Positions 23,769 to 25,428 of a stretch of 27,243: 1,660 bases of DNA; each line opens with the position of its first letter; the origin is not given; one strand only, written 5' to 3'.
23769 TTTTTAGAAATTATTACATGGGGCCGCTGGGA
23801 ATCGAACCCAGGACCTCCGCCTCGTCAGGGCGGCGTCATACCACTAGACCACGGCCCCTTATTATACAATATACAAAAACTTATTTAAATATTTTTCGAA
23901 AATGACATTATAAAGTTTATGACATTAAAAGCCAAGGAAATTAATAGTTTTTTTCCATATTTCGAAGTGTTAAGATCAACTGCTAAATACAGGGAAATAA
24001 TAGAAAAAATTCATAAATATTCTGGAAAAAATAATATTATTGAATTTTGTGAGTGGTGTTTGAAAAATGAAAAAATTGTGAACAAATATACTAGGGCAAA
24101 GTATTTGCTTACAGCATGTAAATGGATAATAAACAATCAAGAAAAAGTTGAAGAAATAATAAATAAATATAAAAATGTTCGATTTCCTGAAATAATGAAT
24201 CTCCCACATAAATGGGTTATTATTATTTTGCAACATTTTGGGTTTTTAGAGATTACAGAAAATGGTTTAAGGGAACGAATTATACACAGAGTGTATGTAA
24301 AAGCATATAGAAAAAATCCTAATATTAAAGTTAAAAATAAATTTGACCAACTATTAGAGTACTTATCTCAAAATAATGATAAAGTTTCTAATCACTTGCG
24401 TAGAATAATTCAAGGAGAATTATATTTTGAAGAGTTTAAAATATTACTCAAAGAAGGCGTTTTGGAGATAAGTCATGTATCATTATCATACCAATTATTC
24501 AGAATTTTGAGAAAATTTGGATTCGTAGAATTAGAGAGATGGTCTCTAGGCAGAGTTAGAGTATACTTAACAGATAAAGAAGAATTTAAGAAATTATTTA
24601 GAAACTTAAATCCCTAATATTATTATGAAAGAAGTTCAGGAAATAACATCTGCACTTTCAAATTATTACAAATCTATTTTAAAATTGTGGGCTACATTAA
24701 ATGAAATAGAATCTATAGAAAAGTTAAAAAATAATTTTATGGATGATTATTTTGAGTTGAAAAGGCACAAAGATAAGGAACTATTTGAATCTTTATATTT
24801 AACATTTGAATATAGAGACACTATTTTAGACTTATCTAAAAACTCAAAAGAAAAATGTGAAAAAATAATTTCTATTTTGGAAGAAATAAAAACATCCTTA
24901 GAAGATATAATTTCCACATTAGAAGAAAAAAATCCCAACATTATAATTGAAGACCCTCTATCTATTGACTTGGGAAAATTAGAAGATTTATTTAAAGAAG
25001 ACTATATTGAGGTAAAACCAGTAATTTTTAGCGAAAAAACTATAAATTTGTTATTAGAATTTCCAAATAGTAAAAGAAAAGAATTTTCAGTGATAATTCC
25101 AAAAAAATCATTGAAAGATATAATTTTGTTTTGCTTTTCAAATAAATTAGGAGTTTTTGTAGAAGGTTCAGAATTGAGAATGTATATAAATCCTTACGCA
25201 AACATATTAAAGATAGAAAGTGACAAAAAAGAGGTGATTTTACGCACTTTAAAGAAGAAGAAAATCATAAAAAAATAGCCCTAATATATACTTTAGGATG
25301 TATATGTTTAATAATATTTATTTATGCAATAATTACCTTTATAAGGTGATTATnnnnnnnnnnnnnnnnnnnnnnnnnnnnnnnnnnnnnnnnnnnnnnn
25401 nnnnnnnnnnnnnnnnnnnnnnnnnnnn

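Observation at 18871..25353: Both RNase P protein genes are missing from their conserved slots: candidate RNase P-less or HARP-using archaeon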

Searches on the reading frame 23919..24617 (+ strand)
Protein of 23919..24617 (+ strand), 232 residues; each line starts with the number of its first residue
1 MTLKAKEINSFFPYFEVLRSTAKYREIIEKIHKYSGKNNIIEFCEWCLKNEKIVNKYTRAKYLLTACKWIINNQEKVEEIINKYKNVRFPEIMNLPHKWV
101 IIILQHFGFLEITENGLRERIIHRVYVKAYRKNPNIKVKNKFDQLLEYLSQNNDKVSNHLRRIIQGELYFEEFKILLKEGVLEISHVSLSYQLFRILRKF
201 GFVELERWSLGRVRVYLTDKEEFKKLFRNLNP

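Call 6: search_protein_families(library=pfam, proteins=[window:23919-24617:+], max_evalue=0.01)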
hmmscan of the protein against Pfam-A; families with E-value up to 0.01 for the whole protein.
window:23919-24617:+ (232 aa): 1 family
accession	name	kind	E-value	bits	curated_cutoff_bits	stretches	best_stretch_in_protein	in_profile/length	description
PF03635.23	Vps35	-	0.0025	16.9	35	1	7-96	391-460/726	Vacuolar protein sorting-associated protein 35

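Call 29: search_protein_families(library=pfam, proteins=[window:23919-24617:+], max_evalue=10)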
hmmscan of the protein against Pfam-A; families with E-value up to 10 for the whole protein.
window:23919-24617:+ (232 aa): 5 families
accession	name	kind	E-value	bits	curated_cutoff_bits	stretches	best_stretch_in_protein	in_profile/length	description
PF03635.23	Vps35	-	0.0025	16.9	35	1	7-96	391-460/726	Vacuolar protein sorting-associated protein 35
PF02056.22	Glyco_hydro_4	-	0.077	13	23.2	1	7-81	107-181/183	Family 4 glycosyl hydrolase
PF12674.12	Zn_ribbon_2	-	0.1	13.7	22.5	1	41-87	25-72/81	Putative zinc ribbon domain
PF23179.1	bHLH_INO2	-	0.1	13.2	23.4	1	24-82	26-73/74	INO2 bHLH domain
PF11388.13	DotA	-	0.3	11.7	25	0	66-82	34-50/105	Phagosome trafficking protein DotA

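Call 30: search_protein_families(library=ncbifam, proteins=[window:23919-24617:+], max_evalue=1)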
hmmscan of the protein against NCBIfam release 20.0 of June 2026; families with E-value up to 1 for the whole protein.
window:23919-24617:+ (232 aa): 1 family
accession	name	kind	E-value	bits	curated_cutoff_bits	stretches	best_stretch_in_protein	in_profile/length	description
NF002327.0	PRK01286.1-2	equivalog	0.32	10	393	1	115-165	259-309/345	deoxyguanosinetriphosphate triphosphohydrolase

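Call 62: search_solved_structures(query=window:23919-24617:+, max_evalue=10)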
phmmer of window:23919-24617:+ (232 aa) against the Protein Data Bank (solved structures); distinct sequences matched with E-value up to 10: 0.
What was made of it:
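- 23919..24617 (+): ORF u232, a lineage-specific protein of unknown function. It is mostly helical with a possible C-terminal winged helix, and is not Rpp21 or YhbY. No significant Pfam, NCBIfam or PDB match (calls 6, 29, 30, 62).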

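Call 69: predict_structure(protein=window:23919-24617:+)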
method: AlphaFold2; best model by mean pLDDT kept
length: 232 residues; sequences in the alignment: 1
mean_pLDDT: 53.4   pTM: 0.36
mean pLDDT of the five models: 53.4, 49.8, 47.2, 45.7, 44.2
residues with pLDDT >= 90: 0; 70-90: 33; 50-70: 110; < 50: 89
segments of 3 or more residues with pLDDT < 50: 1-37, 108-139, 168-178, 229-232
pLDDT, mean of each block of 10 residues (from residue 1): 25 35 43 47 75 59 69 77 62 55 51 32 35 38 65 69 56 47 58 66 56 58 55 31
secondary structure, 60 per line:
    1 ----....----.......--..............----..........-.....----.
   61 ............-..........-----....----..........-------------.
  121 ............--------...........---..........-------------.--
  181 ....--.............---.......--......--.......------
elements in order: H5-8 H13-19 H22-35 H40-49 H51-55 H60-72 H74-83 H89-92 H97-106 H120-132 H141-151 H155-164 E181-184 H187-199 E203-209 E212-217 H220-226
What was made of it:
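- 23919..24617 (+): AF2 model pLDDT 53 (call 69).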

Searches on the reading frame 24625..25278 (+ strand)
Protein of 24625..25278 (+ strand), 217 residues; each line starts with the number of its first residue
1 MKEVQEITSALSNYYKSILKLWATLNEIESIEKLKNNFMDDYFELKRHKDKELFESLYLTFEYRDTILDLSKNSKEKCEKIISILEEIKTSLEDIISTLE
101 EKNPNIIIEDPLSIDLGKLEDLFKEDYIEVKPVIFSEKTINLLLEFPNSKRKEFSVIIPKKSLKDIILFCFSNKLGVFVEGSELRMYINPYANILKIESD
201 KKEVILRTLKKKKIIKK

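Call 6: search_protein_families(library=pfam, proteins=[window:24625-25278:+], max_evalue=0.01)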
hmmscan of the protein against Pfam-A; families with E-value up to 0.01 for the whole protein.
window:24625-25278:+ (217 aa): 0 families

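Call 29: search_protein_families(library=pfam, proteins=[window:24625-25278:+], max_evalue=10)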
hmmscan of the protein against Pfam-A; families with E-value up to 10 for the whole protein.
window:24625-25278:+ (217 aa): 3 families
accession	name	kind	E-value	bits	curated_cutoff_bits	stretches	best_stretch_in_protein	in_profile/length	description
PF10337.15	ArAE_2_N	-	0.13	11.7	23.5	1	7-103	311-416/470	Putative ER transporter, 6TM, N-terminal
PF24081.1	PH_SLA1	-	0.19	12.5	27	1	56-89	57-90/91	SLA1-like, PH domain-like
PF11491.13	DUF3213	-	0.68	10.6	27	0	184-212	27-55/85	Protein of unknown function (DUF3213)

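Call 30: search_protein_families(library=ncbifam, proteins=[window:24625-25278:+], max_evalue=1)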
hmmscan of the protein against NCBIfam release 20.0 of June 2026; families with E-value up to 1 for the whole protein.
window:24625-25278:+ (217 aa): 0 families

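Call 63: search_solved_structures(query=window:24625-25278:+, max_evalue=10)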
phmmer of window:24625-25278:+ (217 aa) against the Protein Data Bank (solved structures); distinct sequences matched with E-value up to 10: 6.
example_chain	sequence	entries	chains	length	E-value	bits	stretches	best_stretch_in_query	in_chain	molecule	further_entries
2roq_A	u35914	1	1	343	0.74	12.8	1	145-203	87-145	Enterobactin synthetase component F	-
3tej_A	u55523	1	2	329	0.76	12.7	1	145-203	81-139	Enterobactin synthase component F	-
3ga1_A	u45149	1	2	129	1.1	12.3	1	152-205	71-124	Nucleus accumbens-associated protein 1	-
8yre_D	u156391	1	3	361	1.1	12.2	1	79-161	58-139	Mannose-1-phosphate guanylyltransferase 1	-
7x8j_A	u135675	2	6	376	1.1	12.2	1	79-161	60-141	Mannose-1-phosphate guanylyltransferase 1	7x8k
3h74_A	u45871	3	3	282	2.5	11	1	93-135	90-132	Pyridoxal kinase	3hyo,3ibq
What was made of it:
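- Checked: Neither has a Pfam, NCBIfam or PDB sequence match (calls 6, 29, 30, 62, 63).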

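Call 70: predict_structure(protein=window:24625-25278:+)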
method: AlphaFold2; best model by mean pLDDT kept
length: 217 residues; sequences in the alignment: 1
mean_pLDDT: 45.7   pTM: 0.39
mean pLDDT of the five models: 45.7, 40.5, 40.1, 39.1, 35.7
residues with pLDDT >= 90: 0; 70-90: 7; 50-70: 73; < 50: 137
segments of 3 or more residues with pLDDT < 50: 1-4, 41-64, 105-202, 207-209, 212-217
pLDDT, mean of each block of 10 residues (from residue 1): 50 57 59 52 42 39 50 62 71 63 48 38 29 32 35 33 44 40 35 37 48 41
secondary structure, 60 per line:
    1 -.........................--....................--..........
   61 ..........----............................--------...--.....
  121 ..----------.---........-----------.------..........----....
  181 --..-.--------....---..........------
elements in order: H2-26 H29-48 H51-70 H75-102 H116-122 H137-144 H163-172 E177-180 E195-198 H202-211
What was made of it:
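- Tried and rejected: AlphaFold single-sequence models of u232 and u217 were too poor to use (pLDDT 53 and 46; calls 69, 70), so I ran no fold search.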
